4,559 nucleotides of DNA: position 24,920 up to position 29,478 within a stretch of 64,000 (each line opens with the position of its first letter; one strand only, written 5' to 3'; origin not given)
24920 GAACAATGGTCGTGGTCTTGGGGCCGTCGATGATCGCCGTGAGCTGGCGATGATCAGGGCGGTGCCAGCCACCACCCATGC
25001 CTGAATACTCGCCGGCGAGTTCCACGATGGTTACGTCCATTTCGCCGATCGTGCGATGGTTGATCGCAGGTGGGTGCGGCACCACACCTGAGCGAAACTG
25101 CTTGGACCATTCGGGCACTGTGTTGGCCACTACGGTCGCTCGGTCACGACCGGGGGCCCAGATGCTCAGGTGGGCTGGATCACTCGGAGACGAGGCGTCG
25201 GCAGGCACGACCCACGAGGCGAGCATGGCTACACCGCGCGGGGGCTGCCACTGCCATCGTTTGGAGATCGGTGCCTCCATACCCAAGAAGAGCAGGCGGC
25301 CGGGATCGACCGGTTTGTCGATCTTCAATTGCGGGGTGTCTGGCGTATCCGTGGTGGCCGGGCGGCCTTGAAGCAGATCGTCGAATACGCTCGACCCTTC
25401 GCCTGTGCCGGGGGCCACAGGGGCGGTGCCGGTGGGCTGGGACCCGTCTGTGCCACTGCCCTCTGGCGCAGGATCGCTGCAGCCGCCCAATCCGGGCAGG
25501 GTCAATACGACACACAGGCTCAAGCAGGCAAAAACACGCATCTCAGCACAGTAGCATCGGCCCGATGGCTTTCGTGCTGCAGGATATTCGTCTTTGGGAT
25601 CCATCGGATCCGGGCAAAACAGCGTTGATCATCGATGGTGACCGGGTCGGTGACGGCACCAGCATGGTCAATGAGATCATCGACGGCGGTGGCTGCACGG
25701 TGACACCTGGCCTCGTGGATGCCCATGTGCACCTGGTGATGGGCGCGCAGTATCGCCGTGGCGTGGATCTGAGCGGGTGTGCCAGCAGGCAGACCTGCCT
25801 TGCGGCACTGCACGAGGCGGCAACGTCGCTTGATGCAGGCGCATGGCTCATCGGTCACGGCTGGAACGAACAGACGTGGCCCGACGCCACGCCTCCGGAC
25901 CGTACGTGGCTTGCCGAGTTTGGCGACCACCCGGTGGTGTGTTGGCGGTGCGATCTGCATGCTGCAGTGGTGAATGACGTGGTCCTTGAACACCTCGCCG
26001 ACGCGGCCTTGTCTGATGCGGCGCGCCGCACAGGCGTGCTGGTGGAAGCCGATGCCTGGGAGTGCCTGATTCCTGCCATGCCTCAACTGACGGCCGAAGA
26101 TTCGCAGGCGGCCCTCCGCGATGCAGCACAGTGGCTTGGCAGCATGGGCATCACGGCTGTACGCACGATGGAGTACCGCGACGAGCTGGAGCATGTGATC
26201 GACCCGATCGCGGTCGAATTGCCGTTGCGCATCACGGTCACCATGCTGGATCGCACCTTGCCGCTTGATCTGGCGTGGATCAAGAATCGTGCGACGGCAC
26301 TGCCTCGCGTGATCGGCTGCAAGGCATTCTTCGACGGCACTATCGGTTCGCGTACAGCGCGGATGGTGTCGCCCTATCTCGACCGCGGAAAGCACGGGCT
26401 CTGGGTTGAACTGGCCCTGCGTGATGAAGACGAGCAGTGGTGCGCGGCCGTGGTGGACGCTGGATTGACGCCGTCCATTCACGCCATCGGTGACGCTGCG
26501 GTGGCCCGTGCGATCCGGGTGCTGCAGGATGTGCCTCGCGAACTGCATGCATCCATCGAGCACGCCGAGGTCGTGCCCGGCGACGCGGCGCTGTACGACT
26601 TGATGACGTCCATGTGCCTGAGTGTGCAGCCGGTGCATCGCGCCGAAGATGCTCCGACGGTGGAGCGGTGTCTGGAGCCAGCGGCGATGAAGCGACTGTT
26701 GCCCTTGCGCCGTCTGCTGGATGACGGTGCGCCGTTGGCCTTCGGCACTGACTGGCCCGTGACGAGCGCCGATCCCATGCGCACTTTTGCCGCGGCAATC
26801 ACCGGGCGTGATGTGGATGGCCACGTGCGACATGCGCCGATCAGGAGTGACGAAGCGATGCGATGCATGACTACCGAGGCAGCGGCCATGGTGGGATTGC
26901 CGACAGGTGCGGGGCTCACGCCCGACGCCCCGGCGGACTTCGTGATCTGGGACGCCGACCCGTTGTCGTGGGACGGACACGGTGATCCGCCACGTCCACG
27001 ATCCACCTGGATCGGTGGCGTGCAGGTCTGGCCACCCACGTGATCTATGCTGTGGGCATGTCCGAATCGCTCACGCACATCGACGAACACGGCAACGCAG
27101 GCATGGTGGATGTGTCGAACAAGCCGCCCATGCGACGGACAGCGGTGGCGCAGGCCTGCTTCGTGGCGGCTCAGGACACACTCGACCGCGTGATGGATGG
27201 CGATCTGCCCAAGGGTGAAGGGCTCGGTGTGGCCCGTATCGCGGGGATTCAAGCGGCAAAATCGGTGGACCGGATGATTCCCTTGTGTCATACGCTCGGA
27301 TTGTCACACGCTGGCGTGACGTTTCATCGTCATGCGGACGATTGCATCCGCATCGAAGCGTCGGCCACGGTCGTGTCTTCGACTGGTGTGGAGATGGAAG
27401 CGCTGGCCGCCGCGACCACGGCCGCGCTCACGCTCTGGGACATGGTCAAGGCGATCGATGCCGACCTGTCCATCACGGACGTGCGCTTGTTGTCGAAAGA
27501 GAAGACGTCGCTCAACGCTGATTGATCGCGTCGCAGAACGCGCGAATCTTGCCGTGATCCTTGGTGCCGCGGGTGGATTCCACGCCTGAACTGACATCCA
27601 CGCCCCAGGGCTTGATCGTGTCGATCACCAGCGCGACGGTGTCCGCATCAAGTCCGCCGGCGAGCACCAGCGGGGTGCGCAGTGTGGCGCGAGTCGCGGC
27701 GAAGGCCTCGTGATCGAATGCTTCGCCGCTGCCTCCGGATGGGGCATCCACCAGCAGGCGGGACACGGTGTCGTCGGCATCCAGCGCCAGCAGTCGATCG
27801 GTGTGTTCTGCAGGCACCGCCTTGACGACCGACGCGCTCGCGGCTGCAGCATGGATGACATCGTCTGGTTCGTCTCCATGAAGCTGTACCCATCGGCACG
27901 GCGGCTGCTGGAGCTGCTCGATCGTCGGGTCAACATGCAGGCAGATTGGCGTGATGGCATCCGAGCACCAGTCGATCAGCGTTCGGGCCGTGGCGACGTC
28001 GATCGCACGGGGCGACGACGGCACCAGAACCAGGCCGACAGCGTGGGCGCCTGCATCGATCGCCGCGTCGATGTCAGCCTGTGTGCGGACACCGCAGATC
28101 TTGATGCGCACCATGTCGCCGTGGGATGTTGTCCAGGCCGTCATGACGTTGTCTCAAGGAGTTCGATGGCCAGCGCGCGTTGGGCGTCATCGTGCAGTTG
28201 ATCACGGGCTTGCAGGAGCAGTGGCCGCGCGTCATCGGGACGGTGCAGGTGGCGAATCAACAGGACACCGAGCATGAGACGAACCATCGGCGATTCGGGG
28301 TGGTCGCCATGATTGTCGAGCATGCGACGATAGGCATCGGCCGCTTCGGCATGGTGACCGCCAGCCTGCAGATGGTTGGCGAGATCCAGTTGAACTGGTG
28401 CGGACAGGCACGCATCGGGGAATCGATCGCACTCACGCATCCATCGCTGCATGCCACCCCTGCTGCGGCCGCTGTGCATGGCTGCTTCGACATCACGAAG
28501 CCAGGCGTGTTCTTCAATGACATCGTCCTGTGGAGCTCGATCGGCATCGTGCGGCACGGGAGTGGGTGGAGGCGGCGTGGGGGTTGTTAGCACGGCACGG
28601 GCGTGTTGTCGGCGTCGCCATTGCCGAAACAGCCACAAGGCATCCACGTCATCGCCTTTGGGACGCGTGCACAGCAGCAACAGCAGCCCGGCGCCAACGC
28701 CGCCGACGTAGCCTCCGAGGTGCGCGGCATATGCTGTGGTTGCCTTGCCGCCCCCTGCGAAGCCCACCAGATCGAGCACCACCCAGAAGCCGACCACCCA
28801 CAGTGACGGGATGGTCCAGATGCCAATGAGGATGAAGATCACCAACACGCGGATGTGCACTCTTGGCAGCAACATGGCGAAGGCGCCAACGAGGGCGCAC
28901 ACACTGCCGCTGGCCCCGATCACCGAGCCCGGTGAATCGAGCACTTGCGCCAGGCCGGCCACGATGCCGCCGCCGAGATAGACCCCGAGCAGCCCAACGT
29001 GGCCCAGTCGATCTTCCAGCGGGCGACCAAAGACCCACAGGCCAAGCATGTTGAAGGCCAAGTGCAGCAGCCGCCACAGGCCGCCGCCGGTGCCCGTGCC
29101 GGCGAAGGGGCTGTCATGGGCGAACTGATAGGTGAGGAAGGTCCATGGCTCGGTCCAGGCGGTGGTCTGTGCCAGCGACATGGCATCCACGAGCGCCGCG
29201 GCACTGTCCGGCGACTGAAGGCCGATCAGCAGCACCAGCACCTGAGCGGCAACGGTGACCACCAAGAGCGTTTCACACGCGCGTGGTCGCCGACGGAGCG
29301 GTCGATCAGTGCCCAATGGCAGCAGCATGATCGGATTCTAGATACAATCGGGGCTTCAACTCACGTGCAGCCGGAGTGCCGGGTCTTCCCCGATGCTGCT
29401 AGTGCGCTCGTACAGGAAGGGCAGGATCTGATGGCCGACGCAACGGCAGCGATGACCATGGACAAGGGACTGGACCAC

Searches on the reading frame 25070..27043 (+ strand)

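Call 76: search_protein_families(library=pfam, proteins=[window:25070-27043:+], max_evalue=0.00001)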
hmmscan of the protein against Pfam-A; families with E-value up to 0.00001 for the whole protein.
window:25070-27043:+ (657 aa): 2 families
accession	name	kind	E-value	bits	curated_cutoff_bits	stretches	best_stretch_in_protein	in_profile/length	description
PF07969.17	Amidohydro_3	-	1.6e-57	196.5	29.7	1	202-653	1-471/472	Amidohydrolase family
PF01979.26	Amidohydro_1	-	3.3e-11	43.5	25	1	543-650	232-342/345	Amidohydrolase family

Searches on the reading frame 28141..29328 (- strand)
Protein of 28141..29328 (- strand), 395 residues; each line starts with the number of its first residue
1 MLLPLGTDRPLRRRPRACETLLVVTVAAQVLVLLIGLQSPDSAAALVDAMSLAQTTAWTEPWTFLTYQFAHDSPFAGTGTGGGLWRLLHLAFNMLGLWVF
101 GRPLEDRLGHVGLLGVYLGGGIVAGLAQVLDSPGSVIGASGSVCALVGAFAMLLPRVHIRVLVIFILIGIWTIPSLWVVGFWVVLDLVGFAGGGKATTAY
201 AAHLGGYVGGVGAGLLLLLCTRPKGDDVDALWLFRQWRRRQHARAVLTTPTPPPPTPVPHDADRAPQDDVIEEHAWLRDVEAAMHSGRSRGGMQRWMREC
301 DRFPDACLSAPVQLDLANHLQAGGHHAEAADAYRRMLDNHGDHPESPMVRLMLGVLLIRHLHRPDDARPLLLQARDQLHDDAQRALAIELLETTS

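Call 77: search_protein_families(library=pfam, proteins=[window:28141-29328:-], max_evalue=0.00001)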
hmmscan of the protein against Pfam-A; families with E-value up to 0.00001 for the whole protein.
window:28141-29328:- (395 aa): 1 family
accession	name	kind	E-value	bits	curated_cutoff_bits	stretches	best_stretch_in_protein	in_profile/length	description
PF01694.28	Rhomboid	-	4.9e-20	72.6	22.6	1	87-218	17-141/143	Rhomboid domain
